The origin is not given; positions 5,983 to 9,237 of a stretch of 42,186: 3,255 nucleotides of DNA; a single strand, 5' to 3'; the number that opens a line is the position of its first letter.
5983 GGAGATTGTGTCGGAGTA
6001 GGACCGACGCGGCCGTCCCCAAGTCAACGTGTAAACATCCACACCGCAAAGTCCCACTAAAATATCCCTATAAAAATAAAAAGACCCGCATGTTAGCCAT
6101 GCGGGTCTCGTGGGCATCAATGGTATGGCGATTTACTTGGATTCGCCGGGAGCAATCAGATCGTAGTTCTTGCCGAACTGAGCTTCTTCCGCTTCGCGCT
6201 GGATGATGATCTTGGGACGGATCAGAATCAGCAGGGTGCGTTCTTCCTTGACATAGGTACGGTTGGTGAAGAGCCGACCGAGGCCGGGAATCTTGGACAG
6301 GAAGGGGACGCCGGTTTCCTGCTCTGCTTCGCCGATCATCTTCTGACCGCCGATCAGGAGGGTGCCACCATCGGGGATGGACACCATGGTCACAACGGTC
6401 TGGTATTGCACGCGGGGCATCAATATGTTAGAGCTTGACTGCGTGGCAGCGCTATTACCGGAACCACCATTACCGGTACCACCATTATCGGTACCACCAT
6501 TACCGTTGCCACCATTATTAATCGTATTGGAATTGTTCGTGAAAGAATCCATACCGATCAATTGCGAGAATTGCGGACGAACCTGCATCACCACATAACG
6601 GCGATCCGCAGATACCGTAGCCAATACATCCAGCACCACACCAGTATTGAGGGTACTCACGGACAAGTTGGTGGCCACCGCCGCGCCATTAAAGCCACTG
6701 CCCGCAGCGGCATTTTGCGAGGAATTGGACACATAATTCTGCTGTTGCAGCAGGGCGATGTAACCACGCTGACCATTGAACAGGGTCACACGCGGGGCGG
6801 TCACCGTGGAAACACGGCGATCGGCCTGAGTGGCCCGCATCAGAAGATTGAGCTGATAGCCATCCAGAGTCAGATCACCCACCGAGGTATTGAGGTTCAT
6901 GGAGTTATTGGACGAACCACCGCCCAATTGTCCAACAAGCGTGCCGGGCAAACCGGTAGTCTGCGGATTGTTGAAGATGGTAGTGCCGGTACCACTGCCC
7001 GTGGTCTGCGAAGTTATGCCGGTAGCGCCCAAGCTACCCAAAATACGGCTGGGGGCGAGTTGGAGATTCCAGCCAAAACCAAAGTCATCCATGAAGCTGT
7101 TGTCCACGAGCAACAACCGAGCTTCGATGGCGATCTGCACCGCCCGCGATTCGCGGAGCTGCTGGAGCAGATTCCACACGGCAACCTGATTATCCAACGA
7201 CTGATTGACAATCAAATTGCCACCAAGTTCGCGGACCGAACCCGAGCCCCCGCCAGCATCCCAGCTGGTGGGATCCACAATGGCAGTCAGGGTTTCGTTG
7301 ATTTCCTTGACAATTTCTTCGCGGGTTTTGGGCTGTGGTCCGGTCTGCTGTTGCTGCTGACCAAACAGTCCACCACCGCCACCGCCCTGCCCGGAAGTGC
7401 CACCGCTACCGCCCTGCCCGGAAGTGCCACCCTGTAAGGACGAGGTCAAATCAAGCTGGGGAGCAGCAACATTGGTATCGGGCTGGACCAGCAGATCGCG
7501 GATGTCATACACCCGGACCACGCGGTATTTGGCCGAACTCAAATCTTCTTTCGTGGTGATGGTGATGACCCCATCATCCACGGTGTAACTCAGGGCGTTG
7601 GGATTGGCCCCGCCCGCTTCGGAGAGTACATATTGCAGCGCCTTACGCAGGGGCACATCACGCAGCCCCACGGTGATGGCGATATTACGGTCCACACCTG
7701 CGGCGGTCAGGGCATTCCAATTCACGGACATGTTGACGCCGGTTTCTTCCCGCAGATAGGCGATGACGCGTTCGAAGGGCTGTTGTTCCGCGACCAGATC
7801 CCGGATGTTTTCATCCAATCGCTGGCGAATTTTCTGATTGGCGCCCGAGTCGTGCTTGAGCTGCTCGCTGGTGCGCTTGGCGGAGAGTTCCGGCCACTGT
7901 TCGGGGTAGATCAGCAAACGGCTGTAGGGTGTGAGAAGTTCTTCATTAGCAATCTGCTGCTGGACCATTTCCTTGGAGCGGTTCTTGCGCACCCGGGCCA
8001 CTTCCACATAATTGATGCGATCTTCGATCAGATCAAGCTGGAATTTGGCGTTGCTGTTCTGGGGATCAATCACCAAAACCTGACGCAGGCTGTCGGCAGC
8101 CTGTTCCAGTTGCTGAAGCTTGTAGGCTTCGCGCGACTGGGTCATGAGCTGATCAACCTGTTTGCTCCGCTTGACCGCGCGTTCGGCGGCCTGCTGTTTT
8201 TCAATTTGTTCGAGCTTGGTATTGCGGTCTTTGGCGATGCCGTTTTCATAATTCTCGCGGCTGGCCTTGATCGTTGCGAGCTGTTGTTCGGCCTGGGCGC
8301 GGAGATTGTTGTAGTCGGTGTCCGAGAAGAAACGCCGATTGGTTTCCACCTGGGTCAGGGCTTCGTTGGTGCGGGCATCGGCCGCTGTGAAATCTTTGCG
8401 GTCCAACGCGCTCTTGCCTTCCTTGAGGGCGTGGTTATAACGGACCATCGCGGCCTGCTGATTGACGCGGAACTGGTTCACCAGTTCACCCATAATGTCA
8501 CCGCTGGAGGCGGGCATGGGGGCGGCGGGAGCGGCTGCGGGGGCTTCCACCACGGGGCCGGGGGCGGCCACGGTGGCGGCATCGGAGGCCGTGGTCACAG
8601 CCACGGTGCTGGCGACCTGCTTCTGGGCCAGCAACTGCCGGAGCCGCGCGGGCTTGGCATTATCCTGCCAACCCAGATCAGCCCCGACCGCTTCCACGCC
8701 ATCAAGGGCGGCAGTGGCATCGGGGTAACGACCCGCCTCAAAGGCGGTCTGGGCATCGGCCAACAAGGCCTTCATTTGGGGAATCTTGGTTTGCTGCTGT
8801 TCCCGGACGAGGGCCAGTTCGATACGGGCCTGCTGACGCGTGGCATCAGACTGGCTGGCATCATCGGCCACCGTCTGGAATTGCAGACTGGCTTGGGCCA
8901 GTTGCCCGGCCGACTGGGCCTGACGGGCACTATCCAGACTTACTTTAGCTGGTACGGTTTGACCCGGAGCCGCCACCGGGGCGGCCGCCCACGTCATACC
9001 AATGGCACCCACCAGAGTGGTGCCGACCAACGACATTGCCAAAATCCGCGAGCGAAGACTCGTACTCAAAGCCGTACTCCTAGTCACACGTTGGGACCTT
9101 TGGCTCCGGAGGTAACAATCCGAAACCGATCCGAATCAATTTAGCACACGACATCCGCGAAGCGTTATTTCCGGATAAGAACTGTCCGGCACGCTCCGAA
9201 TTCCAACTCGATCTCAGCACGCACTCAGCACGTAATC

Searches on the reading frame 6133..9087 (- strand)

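Call 31: search_protein_families(library=pfam, proteins=[window:6133-9087:-], max_evalue=0.0001)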
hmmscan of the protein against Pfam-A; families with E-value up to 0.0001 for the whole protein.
window:6133-9087:- (984 aa): 1 family
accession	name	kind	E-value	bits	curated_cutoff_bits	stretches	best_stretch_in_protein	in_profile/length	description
PF00263.26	Secretin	-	2.9e-24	86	27.5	1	753-961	2-168/169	Bacterial type II and III secretion system protein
